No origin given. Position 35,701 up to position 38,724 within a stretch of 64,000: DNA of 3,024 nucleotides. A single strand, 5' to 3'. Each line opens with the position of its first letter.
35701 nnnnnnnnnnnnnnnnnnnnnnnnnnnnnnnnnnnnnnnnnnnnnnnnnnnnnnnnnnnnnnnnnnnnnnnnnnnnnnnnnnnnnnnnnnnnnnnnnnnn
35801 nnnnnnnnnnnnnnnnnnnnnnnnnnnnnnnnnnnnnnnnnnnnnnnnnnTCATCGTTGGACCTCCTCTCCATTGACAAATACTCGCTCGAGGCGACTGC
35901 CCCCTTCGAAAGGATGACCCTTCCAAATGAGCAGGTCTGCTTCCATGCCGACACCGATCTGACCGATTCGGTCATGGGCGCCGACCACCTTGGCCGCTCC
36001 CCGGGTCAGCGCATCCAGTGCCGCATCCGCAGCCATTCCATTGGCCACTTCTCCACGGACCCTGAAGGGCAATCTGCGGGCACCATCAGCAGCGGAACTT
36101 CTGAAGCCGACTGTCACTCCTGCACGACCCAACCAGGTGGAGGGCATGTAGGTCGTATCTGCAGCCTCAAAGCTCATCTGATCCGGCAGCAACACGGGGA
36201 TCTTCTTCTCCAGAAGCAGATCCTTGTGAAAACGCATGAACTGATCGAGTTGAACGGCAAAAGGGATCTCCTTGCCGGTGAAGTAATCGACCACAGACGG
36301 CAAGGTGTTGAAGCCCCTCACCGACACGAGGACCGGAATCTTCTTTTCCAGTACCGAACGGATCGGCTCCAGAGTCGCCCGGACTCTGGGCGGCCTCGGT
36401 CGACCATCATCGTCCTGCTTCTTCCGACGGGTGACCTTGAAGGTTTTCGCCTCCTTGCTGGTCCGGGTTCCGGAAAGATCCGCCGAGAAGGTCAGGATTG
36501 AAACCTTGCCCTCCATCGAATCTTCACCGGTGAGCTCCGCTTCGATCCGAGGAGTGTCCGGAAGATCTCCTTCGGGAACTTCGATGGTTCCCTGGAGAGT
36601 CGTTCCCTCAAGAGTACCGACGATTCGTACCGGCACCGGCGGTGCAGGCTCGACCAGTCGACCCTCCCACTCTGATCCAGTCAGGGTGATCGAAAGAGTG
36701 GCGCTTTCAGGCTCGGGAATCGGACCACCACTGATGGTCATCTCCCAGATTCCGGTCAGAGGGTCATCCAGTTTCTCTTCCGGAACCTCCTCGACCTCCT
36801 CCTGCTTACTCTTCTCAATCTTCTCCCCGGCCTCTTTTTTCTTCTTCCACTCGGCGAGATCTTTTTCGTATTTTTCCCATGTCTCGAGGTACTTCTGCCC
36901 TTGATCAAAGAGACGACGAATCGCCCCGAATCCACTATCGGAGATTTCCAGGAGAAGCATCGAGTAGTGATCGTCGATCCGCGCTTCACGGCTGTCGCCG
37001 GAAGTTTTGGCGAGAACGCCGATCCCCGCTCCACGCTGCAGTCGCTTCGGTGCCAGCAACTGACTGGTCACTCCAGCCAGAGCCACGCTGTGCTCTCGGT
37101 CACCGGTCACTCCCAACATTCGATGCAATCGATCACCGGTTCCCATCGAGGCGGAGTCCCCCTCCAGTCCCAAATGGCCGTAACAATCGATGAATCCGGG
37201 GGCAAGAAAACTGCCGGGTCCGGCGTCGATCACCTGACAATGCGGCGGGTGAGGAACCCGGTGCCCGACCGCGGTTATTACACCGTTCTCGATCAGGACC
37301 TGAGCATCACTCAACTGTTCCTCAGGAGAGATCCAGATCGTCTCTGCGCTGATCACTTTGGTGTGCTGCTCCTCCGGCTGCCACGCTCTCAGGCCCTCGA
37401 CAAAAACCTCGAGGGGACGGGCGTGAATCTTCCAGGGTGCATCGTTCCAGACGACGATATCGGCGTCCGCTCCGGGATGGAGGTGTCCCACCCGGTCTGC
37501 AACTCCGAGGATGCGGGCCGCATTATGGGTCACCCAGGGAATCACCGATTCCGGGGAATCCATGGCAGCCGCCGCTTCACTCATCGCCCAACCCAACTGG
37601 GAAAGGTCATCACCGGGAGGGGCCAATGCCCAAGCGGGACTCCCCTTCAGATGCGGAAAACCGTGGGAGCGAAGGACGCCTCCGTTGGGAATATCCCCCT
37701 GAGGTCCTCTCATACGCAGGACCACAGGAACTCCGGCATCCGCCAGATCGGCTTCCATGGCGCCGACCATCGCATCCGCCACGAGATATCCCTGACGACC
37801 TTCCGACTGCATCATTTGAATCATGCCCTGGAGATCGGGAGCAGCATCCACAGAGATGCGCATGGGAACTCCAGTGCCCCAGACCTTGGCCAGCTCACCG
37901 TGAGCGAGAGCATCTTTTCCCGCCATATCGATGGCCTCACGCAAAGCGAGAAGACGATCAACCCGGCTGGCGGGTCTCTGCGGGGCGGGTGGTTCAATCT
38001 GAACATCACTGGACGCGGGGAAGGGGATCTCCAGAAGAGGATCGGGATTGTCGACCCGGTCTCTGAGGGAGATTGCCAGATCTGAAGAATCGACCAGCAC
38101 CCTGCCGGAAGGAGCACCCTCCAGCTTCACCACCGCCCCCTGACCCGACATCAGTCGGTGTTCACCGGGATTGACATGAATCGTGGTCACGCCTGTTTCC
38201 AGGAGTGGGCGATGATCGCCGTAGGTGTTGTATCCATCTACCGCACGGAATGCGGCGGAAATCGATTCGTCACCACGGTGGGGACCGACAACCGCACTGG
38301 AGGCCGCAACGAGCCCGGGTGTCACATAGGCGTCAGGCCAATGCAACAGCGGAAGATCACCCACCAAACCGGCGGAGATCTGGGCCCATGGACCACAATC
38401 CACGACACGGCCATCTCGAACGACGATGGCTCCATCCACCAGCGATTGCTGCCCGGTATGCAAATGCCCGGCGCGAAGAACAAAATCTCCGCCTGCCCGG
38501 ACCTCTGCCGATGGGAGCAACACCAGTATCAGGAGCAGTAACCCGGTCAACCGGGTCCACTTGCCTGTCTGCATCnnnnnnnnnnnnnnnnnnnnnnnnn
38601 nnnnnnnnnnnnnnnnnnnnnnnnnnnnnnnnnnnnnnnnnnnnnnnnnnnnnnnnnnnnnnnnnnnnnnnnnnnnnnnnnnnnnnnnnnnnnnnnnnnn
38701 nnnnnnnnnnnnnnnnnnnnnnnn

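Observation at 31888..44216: Operon of eight translationally coupled, secreted amidohydrolase-fold paralogs, seven with a degenerate metal site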

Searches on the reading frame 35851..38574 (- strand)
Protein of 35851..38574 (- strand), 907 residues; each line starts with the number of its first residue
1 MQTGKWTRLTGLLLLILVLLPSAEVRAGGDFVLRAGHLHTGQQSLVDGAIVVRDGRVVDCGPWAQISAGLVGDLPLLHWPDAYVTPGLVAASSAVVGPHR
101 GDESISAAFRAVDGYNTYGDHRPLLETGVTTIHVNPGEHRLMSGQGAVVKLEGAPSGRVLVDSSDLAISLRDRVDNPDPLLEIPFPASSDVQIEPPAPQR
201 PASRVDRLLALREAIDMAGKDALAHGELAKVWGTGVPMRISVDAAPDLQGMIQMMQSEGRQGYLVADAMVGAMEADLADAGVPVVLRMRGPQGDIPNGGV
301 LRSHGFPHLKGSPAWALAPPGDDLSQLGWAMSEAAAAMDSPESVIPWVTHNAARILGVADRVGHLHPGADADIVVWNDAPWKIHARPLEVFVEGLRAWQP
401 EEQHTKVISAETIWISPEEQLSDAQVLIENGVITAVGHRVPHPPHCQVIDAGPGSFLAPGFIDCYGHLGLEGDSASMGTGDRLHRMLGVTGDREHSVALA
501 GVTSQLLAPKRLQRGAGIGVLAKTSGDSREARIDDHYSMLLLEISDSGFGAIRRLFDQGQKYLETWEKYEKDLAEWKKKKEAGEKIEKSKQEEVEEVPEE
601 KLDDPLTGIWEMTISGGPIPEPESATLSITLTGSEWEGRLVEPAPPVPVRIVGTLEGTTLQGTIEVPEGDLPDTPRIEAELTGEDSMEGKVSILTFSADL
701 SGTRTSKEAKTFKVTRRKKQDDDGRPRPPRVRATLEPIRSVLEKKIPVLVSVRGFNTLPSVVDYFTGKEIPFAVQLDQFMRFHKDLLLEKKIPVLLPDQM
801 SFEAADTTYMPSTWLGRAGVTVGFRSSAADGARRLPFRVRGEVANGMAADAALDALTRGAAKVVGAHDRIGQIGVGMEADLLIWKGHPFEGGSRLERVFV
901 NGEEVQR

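Call 4: search_protein_families(library=pfam, proteins=[window:35851-38574:-], max_evalue=0.1)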
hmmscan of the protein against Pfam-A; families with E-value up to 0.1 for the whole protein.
window:35851-38574:- (907 aa): 5 families
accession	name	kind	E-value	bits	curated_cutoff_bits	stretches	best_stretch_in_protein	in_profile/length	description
PF01979.26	Amidohydro_1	-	6.5e-17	62.2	25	2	340-382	282-321/345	Amidohydrolase family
PF07969.17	Amidohydro_3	-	9.5e-16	58.7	29.7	2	850-890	410-450/472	Amidohydrolase family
PF22039.1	HUTI_composite_bact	-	5.5e-07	29.5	25.5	1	48-66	1-19/26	Imidazolonepropionase-like composite domain, bacteria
PF22643.2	NagA_N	-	0.027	15.1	27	0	34-69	5-40/51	NagA composite domain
PF09325.15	Vps5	-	0.038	14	27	1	549-596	120-167/236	Vps5 C terminal like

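Call 5: search_protein_families(library=ncbifam, proteins=[window:35851-38574:-], max_evalue=0.1)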
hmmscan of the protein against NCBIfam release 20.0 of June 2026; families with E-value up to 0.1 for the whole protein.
window:35851-38574:- (907 aa): 49 families (the best 25 are shown)
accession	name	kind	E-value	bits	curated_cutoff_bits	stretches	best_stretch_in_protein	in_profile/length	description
NF006679.0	PRK09228.1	subfamily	1.1e-15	57.3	351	3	44-89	28-73/433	guanine deaminase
TIGR01224.1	hutI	equivalog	3.8e-15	55.6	298.15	3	326-381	300-356/377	imidazolonepropionase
NF006056.0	PRK08204.1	subfamily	2.3e-14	53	391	3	340-377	343-380/449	hypothetical protein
NF051886.1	XaaProDiPepCaul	equivalog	3.4e-14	52.7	500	2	842-898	331-387/398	Xaa-Pro dipeptidase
NF006689.0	PRK09237.1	equivalog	6.2e-14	51.4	371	2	415-490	13-87/383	amidohydrolase/deacetylase family metallohydrolase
TIGR02967.1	guan_deamin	equivalog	5e-13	48.8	375.4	2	347-378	331-362/401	guanine deaminase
NF006055.0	PRK08203.1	equivalog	7e-13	47.9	532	2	843-885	350-391/455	8-oxoguanine deaminase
NF005557.0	PRK07228.1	equivalog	1.1e-11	44.2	522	2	336-379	335-377/445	5'-deoxyadenosine deaminase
NF011990.0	PRK15446.2-6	subfamily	5.1e-11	41.9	233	2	851-906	330-383/390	alpha-D-ribose 1-methylphosphonate 5-triphosphate diphosphatase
TIGR02033.1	D-hydantoinase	equivalog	9.8e-11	41.2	393.25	2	419-471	12-63/454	dihydropyrimidinase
NF009941.0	PRK13404.1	subfamily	2.3e-10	39.8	647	1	349-379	375-405/478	dihydropyrimidinase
TIGR00221.1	nagA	equivalog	4.9e-10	38.9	225.65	2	417-477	15-76/380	N-acetylglucosamine-6-phosphate deacetylase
TIGR02318.1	phosphono_phnM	equivalog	2.5e-09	36.6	390.55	1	845-905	318-375/376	phosphonate metabolism protein PhnM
NF011989.0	PRK15446.2-5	equivalog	5.2e-09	35.3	565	1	415-465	12-60/385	alpha-D-ribose 1-methylphosphonate 5-triphosphate diphosphatase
NF011987.0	PRK15446.2-3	subfamily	1.4e-08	34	253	1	348-403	336-389/395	alpha-D-ribose 1-methylphosphonate 5-triphosphate diphosphatase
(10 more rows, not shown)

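Call 24: find_homologous_proteins(query=window:35851-38574:-)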
Query window:35851-38574:- (907 aa): 291 proteins with E <= 0.001 among 8000 candidates; the best 120 are listed.
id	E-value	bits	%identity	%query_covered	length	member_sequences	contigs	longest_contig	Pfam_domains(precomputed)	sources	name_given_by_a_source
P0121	0.0e+0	2015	98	100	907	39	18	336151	PF07969.18,PF22039.2,PF01979.27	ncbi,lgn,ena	-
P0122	0.0e+0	1671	80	100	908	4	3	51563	PF07969.18,PF22039.2,PF01979.27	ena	-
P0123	0.0e+0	1633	78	100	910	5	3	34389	PF07969.18,PF22039.2,PF01979.27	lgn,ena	-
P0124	0.0e+0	1480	71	100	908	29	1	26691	PF07969.18,PF01979.27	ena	-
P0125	0.0e+0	1142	57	98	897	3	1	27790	PF07969.18,PF01979.27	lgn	-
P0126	0.0e+0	1137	57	98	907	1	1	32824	PF07969.18,PF01979.27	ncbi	ncbi:MAG: amidohydrolase family protein [Planctomycetota bacterium]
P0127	0.0e+0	1129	57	98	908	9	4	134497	PF07969.18,PF22039.2,PF01979.27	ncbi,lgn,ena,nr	ncbi:MAG: amidohydrolase family protein [Planctomycetota bacterium]|nr:amidohydrolase family protein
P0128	0.0e+0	1123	57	98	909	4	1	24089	PF07969.18,PF01979.27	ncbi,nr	ncbi:MAG: amidohydrolase family protein [Planctomycetota bacterium]|nr:amidohydrolase family protein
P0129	0.0e+0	1107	58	97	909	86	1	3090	PF07969.18,PF01979.27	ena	-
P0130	0.0e+0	1106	57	97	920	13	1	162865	PF07969.18,PF01979.27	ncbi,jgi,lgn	-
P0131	0.0e+0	1103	57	98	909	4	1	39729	PF07969.18,PF01979.27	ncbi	-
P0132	0.0e+0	1085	55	99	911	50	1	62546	PF07969.18,PF22039.2,PF01979.27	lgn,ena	-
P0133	0.0e+0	1083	55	99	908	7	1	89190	PF07969.18,PF22039.2,PF01979.27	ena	-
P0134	0.0e+0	1074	55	99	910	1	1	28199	PF07969.18,PF22039.2,PF01979.27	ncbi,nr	ncbi:MAG: amidohydrolase family protein [Planctomycetota bacterium]|nr:amidohydrolase family protein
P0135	3.2e-298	1010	74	65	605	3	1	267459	PF07969.18,PF22039.2,PF01979.27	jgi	-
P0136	8.4e-219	747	45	97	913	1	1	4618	PF07969.18,PF01979.27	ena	-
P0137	5.4e-211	721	43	99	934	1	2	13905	PF07969.18,PF01979.27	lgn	-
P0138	4.0e-203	695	42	96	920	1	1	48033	PF07969.18,PF01979.27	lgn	-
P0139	8.7e-203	694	43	100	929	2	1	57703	PF07969.18,PF01979.27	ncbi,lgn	-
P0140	1.7e-199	683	43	95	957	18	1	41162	PF07969.18,PF01979.27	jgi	-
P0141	1.7e-186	640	42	97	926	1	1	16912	PF07969.18,PF01979.27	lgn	-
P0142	1.9e-185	637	41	97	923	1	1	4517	PF07969.18,PF01979.27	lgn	-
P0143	4.6e-184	632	41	99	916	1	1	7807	PF07969.18,PF01979.27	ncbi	ncbi:MAG: amidohydrolase family protein [Planctomycetota bacterium]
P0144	8.2e-184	631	40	97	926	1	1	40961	PF07969.18,PF01979.27,PF22644.3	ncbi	-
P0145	8.5e-184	631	40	99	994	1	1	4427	PF07969.18,PF01979.27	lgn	-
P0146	9.1e-184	631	39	96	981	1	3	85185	PF07969.18,PF22039.2,PF01979.27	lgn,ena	-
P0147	1.2e-183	631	41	97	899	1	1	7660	PF07969.18,PF01979.27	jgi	jgi:imidazolonepropionase-like amidohydrolase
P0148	3.4e-183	629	40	97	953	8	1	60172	PF07969.18,PF01979.27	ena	-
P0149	3.5e-182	626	40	99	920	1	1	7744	PF07969.18,PF01979.27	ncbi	-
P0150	5.1e-182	625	41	98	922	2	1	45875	PF07969.18,PF01979.27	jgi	-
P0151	6.5e-182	625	42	97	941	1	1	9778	PF07969.18,PF01979.27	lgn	-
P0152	1.2e-181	624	40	97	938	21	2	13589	PF07969.18,PF01979.27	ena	-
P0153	2.6e-181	623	41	98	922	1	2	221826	PF07969.18,PF01979.27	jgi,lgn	-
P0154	2.6e-180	620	41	97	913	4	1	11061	PF07969.18,PF01979.27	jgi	-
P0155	4.5e-180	619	40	98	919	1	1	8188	PF07969.18,PF01979.27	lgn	-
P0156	9.4e-180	618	39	97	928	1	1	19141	PF07969.18,PF01979.27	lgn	-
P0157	2.6e-178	613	40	97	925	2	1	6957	PF07969.18,PF01979.27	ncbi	-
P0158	2.9e-178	613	40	99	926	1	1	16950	PF07969.18,PF01979.27,PF22644.3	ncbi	-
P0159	8.1e-178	611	40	97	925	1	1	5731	PF07969.18,PF01979.27,PF22644.3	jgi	-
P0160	9.6e-178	611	40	97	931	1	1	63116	PF07969.18,PF01979.27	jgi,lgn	jgi:imidazolonepropionase-like amidohydrolase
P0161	3.0e-177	609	39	99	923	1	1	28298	PF07969.18,PF01979.27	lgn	-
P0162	5.1e-177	609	40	92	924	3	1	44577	PF07969.18,PF01979.27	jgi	-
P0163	6.2e-177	608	42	99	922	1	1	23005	PF07969.18,PF01979.27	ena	-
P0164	8.3e-177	608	39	97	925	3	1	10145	PF07969.18,PF22039.2,PF01979.27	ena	-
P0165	9.3e-177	608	40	99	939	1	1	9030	PF07969.18,PF01979.27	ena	-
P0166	3.5e-176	606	39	98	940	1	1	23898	PF07969.18,PF22039.2,PF01979.27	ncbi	-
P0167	7.7e-176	605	40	98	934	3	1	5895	PF07969.18,PF22039.2,PF01979.27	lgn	-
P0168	2.4e-175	603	39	100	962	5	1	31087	PF07969.18,PF01979.27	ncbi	-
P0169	4.6e-175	602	39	98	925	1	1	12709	PF07969.18,PF01979.27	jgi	-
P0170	6.4e-175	602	39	97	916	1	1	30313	PF07969.18,PF01979.27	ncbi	-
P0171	8.6e-175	601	40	99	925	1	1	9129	PF07969.18,PF01979.27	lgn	-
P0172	3.8e-174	599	40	97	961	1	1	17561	PF07969.18,PF01979.27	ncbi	-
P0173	4.0e-174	599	39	94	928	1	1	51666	PF07969.18,PF01979.27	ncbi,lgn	-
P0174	5.1e-174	599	39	99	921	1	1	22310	PF07969.18,PF01979.27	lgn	-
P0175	5.3e-174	599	41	98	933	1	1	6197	PF07969.18,PF01979.27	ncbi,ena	-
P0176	5.4e-174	599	41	94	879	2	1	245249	PF07969.18,PF01979.27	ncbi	-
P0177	1.8e-173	597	39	100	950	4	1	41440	PF07969.18,PF01979.27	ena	-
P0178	1.8e-173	597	39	99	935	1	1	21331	PF07969.18,PF01979.27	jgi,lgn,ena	-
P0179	2.3e-173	597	39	99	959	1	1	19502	PF07969.18,PF01979.27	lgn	-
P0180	3.6e-173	596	40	92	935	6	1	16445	PF07969.18,PF01979.27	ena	-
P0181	5.1e-173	595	38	100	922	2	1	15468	PF07969.18,PF01979.27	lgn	-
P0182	1.1e-172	594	40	99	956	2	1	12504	PF07969.18,PF01979.27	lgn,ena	-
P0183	1.1e-172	594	39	99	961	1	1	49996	PF07969.18,PF01979.27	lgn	-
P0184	1.9e-172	594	40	99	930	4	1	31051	PF07969.18,PF01979.27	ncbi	-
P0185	1.7e-171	590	39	99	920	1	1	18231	PF07969.18,PF01979.27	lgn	-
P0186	6.5e-171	588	39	99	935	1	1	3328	PF07969.18,PF01979.27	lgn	-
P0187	2.1e-170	587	39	99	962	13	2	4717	PF07969.18,PF01979.27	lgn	-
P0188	2.2e-170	587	38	98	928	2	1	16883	PF07969.18,PF01979.27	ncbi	-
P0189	3.3e-170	586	38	97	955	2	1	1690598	PF07969.18,PF22039.2,PF01979.27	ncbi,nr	ncbi:MAG: amidohydrolase family protein [Planctomycetes bacterium]|nr:amidohydrolase family protein 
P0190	7.0e-170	585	38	97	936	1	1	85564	PF07969.18,PF01979.27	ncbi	-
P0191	9.0e-170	585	38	100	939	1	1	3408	PF07969.18,PF01979.27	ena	-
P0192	1.1e-169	584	38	98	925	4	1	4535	PF07969.18,PF01979.27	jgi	jgi:imidazolonepropionase-like amidohydrolase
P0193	2.4e-169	583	40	97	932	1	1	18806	PF07969.18,PF01979.27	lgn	-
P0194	2.9e-168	580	37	99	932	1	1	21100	PF07969.18,PF01979.27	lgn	-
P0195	5.5e-168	579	39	97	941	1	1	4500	PF07969.18,PF22039.2,PF01979.27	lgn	-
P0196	1.3e-167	578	40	98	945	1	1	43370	PF07969.18,PF01979.27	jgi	jgi:imidazolonepropionase-like amidohydrolase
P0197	1.4e-167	577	39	100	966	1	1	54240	PF07969.18,PF01979.27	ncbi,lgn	-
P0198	3.3e-167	576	39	95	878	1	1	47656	PF07969.18,PF01979.27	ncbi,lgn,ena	-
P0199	3.6e-167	576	38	99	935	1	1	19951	PF07969.18,PF01979.27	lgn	-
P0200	4.6e-167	576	39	98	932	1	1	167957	PF07969.18,PF01979.27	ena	-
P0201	5.0e-167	576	38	100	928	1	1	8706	PF07969.18,PF01979.27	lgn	-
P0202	7.3e-167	575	39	97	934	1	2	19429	PF07969.18,PF01979.27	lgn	-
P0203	1.4e-166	574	38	97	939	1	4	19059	PF07969.18,PF01979.27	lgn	-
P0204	1.8e-166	574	38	97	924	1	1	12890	PF07969.18,PF01979.27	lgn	-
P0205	2.8e-166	573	39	97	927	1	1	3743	PF07969.18,PF01979.27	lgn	-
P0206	1.4e-165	571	38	100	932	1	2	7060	PF07969.18,PF01979.27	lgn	-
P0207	1.6e-165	571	39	96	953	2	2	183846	PF07969.18,PF22039.2,PF01979.27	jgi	jgi:imidazolonepropionase-like amidohydrolase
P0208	2.8e-165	570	40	92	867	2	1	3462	PF07969.18,PF01979.27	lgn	-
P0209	3.1e-165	570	37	99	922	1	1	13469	PF07969.18,PF01979.27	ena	-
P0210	3.2e-165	570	40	97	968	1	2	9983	PF07969.18,PF01979.27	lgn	-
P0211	9.8e-165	568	38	100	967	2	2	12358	PF07969.18,PF01979.27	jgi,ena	-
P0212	1.4e-164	567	40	91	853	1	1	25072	PF07969.18,PF01979.27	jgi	jgi:imidazolonepropionase-like amidohydrolase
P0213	1.4e-164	567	38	97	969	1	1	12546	PF07969.18,PF01979.27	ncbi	-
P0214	1.4e-164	567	37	97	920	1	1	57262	PF07969.18,PF01979.27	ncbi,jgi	ncbi:MAG: amidohydrolase family protein [Planctomycetota bacterium]|jgi:imidazolonepropionase-like a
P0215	1.7e-164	567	38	100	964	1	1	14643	PF07969.18,PF01979.27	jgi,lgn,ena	-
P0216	2.4e-164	567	39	99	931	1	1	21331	PF07969.18,PF01979.27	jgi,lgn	-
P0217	7.2e-164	565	38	99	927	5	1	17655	PF07969.18,PF01979.27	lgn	-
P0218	1.4e-163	564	36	99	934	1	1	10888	PF07969.18,PF01979.27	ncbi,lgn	ncbi:MAG: amidohydrolase family protein [Phycisphaerae bacterium]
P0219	1.7e-163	564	37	99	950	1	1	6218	PF07969.18,PF01979.27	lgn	-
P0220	2.7e-163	563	38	99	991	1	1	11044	PF07969.18,PF01979.27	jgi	jgi:imidazolonepropionase-like amidohydrolase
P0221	7.0e-163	562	38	97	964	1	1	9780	PF07969.18,PF01979.27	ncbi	-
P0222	9.9e-163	561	38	97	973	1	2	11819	PF07969.18,PF01979.27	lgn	-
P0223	1.8e-161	557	38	98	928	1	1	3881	PF07969.18,PF01979.27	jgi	jgi:imidazolonepropionase-like amidohydrolase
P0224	5.8e-161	556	37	99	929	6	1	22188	PF07969.18,PF01979.27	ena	-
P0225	1.9e-160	554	38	97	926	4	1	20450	PF07969.18,PF01979.27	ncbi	-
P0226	2.7e-158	547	38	96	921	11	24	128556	PF07969.18,PF01979.27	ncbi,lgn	-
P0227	9.3e-158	545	39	96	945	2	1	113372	PF07969.18,PF01979.27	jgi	-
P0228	1.8e-157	544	37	99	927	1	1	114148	PF07969.18,PF01979.27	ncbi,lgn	-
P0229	1.8e-156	541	37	97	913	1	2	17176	PF07969.18,PF01979.27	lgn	-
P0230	5.2e-156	539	37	100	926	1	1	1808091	PF07969.18,PF01979.27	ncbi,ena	-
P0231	6.0e-156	539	38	97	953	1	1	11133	PF07969.18,PF01979.27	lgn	-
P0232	2.3e-155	537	36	98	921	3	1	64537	PF07969.18,PF01979.27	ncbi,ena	-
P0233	3.0e-155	537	37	100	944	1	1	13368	PF07969.18,PF01979.27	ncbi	ncbi:MAG: amidohydrolase family protein [Phycisphaerae bacterium]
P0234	4.7e-155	536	38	97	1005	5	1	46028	PF07969.18,PF01979.27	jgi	-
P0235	4.4e-150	519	37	97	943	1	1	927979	PF07969.18,PF01979.27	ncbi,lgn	ncbi:MAG: amidohydrolase family protein [Planctomycetota bacterium]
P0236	7.3e-150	519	38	96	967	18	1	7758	PF07969.18,PF01979.27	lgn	-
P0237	1.8e-149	517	36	99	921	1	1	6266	PF07969.18,PF01979.27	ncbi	-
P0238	2.0e-149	517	37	97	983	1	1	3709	PF07969.18,PF01979.27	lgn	-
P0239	8.7e-147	509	37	96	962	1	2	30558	PF07969.18,PF01979.27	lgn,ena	-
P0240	1.6e-145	504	37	99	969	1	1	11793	PF07969.18,PF22039.2,PF01979.27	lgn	-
